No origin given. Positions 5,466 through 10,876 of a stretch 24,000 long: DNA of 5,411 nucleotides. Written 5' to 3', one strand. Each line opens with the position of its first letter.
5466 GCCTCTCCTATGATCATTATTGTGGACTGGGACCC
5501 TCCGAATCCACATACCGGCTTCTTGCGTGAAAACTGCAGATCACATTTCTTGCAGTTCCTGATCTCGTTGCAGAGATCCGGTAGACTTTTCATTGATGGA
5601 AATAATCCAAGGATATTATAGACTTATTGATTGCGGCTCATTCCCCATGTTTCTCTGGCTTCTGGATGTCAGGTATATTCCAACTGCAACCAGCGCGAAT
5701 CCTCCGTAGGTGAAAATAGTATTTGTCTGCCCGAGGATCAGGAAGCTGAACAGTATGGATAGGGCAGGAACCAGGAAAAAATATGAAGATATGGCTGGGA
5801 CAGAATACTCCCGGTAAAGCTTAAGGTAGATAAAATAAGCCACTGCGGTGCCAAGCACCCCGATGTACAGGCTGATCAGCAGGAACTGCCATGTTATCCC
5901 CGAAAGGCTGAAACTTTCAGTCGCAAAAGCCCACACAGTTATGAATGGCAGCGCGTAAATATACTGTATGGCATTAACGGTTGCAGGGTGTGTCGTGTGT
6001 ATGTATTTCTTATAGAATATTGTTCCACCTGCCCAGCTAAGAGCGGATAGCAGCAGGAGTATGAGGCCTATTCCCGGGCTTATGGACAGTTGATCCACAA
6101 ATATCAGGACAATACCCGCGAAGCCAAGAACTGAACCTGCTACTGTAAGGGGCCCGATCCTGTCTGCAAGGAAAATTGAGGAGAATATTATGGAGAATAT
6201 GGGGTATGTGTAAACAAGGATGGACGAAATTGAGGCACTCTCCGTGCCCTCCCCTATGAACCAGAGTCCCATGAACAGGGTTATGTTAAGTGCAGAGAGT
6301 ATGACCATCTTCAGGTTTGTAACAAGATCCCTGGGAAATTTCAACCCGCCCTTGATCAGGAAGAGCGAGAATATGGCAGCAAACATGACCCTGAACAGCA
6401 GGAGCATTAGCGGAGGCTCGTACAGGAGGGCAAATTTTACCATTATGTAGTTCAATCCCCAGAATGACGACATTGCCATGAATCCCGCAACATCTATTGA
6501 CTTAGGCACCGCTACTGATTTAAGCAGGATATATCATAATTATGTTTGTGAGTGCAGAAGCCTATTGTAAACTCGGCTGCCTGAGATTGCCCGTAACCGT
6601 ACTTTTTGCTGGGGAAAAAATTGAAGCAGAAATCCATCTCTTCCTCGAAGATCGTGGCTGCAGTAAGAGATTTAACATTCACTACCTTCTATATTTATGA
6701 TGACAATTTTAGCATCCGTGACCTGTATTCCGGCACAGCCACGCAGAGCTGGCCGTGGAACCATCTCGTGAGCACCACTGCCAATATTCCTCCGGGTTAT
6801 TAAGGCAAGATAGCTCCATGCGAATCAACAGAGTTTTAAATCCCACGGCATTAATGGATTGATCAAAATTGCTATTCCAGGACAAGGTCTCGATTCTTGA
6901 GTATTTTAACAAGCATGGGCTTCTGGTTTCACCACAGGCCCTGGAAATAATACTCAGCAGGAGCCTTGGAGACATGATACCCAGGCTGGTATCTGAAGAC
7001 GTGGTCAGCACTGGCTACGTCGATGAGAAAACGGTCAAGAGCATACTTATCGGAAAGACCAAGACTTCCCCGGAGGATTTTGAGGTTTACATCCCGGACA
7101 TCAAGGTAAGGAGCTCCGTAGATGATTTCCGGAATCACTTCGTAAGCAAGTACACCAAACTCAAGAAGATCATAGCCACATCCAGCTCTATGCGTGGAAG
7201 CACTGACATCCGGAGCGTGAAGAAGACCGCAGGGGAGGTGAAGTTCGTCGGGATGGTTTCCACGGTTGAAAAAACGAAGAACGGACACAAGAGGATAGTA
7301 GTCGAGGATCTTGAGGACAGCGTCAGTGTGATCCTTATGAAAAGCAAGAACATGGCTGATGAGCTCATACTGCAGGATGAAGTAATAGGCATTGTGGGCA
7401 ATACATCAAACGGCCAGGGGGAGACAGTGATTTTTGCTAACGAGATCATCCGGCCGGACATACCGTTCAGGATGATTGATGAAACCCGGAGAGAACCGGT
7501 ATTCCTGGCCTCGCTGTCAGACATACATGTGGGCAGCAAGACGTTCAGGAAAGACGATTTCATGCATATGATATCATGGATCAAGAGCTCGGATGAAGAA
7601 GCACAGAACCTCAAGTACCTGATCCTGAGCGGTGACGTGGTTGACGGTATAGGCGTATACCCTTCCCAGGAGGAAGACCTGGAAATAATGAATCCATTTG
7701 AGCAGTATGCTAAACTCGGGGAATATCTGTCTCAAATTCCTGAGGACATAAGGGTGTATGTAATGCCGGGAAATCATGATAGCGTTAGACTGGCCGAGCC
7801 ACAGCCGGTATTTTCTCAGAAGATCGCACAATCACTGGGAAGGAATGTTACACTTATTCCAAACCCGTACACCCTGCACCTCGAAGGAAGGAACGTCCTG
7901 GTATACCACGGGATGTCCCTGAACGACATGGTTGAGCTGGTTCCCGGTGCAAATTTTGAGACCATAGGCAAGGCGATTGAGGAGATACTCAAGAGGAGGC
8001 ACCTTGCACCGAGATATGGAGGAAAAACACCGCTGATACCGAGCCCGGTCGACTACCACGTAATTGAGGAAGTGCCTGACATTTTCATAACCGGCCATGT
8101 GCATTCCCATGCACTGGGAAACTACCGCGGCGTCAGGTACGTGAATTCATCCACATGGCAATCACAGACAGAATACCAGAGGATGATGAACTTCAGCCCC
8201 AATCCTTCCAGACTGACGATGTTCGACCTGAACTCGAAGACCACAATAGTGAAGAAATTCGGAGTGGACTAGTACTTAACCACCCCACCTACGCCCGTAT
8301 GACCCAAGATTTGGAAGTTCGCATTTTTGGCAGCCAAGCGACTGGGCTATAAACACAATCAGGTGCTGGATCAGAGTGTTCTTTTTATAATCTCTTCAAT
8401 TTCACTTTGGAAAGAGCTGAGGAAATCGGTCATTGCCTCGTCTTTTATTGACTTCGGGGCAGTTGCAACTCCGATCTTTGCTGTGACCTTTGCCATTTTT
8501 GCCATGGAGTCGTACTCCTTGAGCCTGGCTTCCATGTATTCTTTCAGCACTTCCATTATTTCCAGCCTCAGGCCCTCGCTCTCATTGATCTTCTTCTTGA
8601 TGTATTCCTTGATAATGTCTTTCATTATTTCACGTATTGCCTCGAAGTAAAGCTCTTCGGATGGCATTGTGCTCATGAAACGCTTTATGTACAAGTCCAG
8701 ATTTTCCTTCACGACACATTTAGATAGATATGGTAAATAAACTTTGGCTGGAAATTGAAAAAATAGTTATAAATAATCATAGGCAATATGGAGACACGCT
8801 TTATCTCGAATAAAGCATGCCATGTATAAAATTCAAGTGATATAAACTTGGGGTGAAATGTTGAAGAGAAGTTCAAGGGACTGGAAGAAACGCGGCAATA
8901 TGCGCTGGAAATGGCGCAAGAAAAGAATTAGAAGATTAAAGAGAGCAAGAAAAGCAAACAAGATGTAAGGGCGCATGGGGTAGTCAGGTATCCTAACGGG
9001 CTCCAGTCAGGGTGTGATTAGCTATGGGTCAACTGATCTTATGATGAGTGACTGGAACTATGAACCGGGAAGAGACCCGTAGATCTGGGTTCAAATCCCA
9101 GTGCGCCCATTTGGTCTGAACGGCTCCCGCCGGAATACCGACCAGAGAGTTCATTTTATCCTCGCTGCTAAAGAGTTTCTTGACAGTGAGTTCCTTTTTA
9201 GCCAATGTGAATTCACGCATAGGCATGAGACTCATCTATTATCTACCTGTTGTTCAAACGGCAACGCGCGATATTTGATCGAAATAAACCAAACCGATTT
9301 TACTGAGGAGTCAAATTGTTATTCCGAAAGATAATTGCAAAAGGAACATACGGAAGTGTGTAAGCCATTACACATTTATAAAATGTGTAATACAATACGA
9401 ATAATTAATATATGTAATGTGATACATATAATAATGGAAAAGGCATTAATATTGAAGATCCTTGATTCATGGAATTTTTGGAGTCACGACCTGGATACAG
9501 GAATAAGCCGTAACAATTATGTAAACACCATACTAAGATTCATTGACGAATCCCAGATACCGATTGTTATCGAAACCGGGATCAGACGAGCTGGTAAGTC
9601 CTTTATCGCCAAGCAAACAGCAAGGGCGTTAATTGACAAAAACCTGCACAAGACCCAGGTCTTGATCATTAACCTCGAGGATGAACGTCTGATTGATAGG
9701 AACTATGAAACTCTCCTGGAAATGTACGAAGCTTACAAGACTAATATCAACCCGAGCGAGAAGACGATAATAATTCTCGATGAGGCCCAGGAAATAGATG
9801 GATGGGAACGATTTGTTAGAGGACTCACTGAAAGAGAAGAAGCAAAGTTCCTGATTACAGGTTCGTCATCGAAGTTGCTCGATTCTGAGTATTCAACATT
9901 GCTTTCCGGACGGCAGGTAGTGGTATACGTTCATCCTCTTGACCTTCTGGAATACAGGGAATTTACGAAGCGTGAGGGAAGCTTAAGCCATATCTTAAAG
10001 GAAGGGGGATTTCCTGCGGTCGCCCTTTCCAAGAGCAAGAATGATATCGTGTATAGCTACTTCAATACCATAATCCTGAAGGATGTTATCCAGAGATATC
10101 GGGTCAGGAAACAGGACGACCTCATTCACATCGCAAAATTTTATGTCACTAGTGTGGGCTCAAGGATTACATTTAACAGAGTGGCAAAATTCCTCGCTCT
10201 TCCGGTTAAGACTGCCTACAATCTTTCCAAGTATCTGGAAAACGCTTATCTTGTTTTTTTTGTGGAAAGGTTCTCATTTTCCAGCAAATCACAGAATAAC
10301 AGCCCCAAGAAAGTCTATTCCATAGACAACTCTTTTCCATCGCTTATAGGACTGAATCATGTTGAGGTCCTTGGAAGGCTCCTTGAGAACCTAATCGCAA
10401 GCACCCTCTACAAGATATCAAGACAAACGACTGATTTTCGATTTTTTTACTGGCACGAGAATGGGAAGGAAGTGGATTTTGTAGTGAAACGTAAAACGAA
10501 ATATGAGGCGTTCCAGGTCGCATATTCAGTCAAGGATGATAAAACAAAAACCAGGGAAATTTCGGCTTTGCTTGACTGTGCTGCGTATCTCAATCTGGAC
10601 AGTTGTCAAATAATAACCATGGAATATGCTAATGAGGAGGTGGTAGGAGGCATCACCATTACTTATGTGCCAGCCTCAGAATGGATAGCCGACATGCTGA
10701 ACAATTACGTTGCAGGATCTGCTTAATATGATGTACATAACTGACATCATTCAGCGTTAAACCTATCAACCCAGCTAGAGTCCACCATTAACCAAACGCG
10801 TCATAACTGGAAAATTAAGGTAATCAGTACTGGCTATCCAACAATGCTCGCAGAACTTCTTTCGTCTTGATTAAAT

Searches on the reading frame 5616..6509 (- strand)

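Call 19: search_protein_families(library=pfam, proteins=[window:5616-6509:-], max_evalue=0.001)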
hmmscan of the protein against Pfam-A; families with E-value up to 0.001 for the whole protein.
window:5616-6509:- (297 aa): 1 family
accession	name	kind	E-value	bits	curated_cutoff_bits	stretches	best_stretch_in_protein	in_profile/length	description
PF00892.27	EamA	-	7.8e-41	140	28.2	2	147-282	2-134/135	EamA-like transporter family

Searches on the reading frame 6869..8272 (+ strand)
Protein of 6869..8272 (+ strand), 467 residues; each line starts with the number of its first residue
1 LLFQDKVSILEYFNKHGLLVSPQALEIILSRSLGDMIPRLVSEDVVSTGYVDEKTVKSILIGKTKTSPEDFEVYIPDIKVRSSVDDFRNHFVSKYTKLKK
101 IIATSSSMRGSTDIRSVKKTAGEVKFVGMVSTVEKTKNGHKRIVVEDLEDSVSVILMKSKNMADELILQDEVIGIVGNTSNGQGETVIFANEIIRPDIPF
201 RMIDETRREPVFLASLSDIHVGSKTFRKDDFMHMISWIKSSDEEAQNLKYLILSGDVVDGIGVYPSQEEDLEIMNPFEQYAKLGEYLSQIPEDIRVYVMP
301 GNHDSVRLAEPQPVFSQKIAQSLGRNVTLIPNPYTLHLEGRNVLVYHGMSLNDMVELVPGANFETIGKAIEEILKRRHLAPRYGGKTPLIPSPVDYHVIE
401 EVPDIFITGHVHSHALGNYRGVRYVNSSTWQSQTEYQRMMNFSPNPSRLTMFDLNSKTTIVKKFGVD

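Call 19: search_protein_families(library=pfam, proteins=[window:6869-8272:+], max_evalue=0.001)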
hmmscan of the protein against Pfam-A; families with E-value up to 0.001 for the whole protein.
window:6869-8272:+ (467 aa): 4 families
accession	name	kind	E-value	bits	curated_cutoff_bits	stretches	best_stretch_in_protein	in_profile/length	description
PF04042.21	DNA_pol_E_B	-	3.5e-15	56.4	29.1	1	217-410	5-203/210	DNA polymerase alpha/epsilon subunit B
PF00149.33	Metallophos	-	9.7e-10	39.6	21.5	1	216-413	6-190/191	Calcineurin-like phosphoesterase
PF12850.12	Metallophos_2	-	2e-06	28.3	27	1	215-427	5-132/154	Calcineurin-like phosphoesterase superfamily domain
PF01336.31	tRNA_anti-codon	-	0.00018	21.8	27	0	124-193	1-72/75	OB-fold nucleic acid binding domain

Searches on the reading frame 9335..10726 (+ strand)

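Call 19: search_protein_families(library=pfam, proteins=[window:9335-10726:+], max_evalue=0.001)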
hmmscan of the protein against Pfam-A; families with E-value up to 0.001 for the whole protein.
window:9335-10726:+ (463 aa): 3 families
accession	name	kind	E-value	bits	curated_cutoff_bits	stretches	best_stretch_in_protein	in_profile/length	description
PF13173.12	AAA_14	-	2e-28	99.4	27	1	76-207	3-128/129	AAA domain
PF13635.12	DUF4143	-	5.7e-18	65.6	28.1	1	249-397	2-159/160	Domain of unknown function (DUF4143)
PF01637.24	ATPase_2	-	4.7e-05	23.7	33.2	0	132-213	99-193/225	ATPase domain predominantly from Archaea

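Call 37: search_protein_families(library=padloc, proteins=[window:9335-10726:+], max_evalue=0.01)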
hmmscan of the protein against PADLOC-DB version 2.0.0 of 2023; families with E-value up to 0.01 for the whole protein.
window:9335-10726:+ (463 aa): 7 families
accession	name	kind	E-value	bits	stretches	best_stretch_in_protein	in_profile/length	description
PDLC04787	PDC-S01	-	1.7e-95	318.3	1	45-452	8-407/412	-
PDLC04789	PDC-S01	-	4.3e-36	122.7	1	77-405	19-347/375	-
PDLC04790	PDC-S01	-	7.9e-27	92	1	74-408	26-378/422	-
PDLC04791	PDC-S01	-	1.2e-26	91.4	1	61-405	5-359/395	-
PDLC04786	PDC-S01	-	1.2e-12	45.3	2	74-215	20-161/439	-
PDLC04792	PDC-S01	-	1.6e-11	41.5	2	64-219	8-163/452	-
PDLC04788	PDC-S01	-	6.7e-09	33.2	1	72-220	17-163/448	-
